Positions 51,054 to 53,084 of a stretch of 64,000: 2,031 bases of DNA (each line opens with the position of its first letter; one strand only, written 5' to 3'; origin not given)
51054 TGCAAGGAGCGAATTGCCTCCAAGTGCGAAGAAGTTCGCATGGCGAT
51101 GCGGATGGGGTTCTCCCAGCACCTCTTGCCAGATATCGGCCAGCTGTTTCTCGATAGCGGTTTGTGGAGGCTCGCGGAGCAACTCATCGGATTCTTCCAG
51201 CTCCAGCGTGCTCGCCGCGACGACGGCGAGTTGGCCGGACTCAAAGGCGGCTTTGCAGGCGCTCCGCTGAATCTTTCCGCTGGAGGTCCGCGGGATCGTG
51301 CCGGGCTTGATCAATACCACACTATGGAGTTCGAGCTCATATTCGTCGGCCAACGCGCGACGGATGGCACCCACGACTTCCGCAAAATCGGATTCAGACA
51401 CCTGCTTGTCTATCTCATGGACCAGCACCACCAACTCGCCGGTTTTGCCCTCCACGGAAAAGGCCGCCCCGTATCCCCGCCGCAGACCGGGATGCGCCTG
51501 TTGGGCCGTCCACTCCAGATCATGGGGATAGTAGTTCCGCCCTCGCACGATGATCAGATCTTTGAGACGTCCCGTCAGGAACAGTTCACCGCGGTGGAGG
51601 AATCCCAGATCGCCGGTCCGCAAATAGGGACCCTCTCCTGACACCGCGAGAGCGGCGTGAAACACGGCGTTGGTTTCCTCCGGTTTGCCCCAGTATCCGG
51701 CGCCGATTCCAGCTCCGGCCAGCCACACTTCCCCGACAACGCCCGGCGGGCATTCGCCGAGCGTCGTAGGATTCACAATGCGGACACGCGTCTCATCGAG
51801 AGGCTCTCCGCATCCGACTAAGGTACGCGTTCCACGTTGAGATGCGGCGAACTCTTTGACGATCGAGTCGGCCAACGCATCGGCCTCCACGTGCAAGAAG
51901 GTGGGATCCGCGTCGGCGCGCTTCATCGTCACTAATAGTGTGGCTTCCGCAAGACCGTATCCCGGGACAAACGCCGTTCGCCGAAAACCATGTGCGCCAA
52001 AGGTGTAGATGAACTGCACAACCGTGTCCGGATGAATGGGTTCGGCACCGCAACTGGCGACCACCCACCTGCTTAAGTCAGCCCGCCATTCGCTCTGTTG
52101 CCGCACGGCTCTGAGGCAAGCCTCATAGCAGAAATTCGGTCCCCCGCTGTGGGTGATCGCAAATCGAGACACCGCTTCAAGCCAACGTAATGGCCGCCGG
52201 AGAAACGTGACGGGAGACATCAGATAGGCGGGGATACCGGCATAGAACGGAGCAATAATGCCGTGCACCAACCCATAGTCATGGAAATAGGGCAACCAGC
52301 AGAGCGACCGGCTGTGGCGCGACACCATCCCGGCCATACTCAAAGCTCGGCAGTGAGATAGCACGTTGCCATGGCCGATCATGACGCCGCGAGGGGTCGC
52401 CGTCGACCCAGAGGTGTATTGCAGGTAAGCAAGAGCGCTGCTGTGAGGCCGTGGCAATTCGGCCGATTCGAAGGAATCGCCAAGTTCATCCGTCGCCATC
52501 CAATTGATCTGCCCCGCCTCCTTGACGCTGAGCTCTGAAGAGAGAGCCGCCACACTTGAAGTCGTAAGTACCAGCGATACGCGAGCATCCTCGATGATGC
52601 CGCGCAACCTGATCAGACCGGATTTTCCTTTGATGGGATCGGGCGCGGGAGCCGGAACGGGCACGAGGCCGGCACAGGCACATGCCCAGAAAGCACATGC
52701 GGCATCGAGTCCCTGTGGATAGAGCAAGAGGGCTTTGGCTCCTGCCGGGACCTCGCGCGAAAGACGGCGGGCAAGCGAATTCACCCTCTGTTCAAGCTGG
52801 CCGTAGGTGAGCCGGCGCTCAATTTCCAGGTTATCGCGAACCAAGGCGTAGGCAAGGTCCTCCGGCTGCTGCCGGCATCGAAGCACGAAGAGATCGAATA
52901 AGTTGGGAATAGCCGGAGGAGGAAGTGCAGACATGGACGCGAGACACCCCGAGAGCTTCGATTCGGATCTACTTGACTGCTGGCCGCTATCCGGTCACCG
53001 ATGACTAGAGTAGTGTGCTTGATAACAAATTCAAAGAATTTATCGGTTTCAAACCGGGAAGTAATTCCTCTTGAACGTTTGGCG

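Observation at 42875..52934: Orphan FAAL-initiated bimodular NRPS plus dedicated PPTase: predicted N-acyl dipeptide (acyl-X-Gly)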

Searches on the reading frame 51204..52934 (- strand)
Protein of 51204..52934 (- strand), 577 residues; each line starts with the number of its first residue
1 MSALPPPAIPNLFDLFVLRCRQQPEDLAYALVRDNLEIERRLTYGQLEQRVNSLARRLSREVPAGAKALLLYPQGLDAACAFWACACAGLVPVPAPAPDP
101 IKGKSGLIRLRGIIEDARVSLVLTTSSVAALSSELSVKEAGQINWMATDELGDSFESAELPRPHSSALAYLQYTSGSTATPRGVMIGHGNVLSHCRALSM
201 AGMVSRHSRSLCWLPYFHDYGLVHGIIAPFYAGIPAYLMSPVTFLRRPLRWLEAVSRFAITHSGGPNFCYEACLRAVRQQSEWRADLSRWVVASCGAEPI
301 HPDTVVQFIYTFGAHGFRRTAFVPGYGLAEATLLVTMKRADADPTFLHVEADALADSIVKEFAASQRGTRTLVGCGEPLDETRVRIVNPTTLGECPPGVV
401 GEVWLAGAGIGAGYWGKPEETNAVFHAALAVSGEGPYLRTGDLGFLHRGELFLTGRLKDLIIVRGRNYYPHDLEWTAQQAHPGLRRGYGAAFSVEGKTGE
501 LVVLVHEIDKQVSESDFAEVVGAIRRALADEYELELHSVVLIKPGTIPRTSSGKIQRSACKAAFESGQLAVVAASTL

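Call 36: search_solved_structures(query=window:51204-52934:-, max_evalue=1e-20, show_alignments=1)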
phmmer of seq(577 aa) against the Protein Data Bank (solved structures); distinct sequences matched with E-value up to 1e-20: 25.
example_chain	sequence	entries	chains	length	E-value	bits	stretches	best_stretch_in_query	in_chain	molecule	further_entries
7r7g_A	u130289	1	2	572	2.9e-136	458.3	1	10-573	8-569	Polyketide synthase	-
7r7f_A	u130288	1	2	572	1.5e-135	456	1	10-573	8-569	Polyketide synthase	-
7r7e_A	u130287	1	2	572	1.6e-135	455.9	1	10-573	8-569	Polyketide synthase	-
3kxw_A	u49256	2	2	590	1.4e-100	340.5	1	12-573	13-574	Saframycin Mx1 synthetase B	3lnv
8hd4_A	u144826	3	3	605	5e-96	325.5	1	32-568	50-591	Long-chain-fatty-acid--AMP ligase FadD23 | Fatty-acid-CoA ligase FadD23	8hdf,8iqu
5ey9_A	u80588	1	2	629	1.3e-89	304.2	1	31-496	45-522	Long-chain-fatty-acid--AMP ligase FadD32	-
5d6j_A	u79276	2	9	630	1.3e-88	301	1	33-570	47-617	Acyl-CoA synthase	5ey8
5icr_A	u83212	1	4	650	1.5e-88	300.8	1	33-570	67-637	Acyl-CoA synthase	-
5hm3_A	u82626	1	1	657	2.1e-87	297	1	38-570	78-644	Long-chain-fatty-acid--AMP ligase FadD32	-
8hcz_A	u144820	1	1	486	1.1e-78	268.2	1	32-461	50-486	Long-chain-fatty-acid--AMP ligase FadD23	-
7wua_A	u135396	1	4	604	1.8e-74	254.3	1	45-566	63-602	Acyl-CoA synthase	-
3pbk_A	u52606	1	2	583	3.5e-73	250.1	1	36-568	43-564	Fatty Acyl-Adenylate Ligase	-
3e53_A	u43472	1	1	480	4.2e-63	216.8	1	20-456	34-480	FATTY-ACID-CoA LIGASE FADD28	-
5d6n_A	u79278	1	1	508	1.2e-62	215.2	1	33-457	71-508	Acyl-CoA synthase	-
3t5a_A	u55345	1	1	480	5.6e-62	213.1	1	20-456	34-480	Long-chain-fatty-acid--AMP ligase FadD28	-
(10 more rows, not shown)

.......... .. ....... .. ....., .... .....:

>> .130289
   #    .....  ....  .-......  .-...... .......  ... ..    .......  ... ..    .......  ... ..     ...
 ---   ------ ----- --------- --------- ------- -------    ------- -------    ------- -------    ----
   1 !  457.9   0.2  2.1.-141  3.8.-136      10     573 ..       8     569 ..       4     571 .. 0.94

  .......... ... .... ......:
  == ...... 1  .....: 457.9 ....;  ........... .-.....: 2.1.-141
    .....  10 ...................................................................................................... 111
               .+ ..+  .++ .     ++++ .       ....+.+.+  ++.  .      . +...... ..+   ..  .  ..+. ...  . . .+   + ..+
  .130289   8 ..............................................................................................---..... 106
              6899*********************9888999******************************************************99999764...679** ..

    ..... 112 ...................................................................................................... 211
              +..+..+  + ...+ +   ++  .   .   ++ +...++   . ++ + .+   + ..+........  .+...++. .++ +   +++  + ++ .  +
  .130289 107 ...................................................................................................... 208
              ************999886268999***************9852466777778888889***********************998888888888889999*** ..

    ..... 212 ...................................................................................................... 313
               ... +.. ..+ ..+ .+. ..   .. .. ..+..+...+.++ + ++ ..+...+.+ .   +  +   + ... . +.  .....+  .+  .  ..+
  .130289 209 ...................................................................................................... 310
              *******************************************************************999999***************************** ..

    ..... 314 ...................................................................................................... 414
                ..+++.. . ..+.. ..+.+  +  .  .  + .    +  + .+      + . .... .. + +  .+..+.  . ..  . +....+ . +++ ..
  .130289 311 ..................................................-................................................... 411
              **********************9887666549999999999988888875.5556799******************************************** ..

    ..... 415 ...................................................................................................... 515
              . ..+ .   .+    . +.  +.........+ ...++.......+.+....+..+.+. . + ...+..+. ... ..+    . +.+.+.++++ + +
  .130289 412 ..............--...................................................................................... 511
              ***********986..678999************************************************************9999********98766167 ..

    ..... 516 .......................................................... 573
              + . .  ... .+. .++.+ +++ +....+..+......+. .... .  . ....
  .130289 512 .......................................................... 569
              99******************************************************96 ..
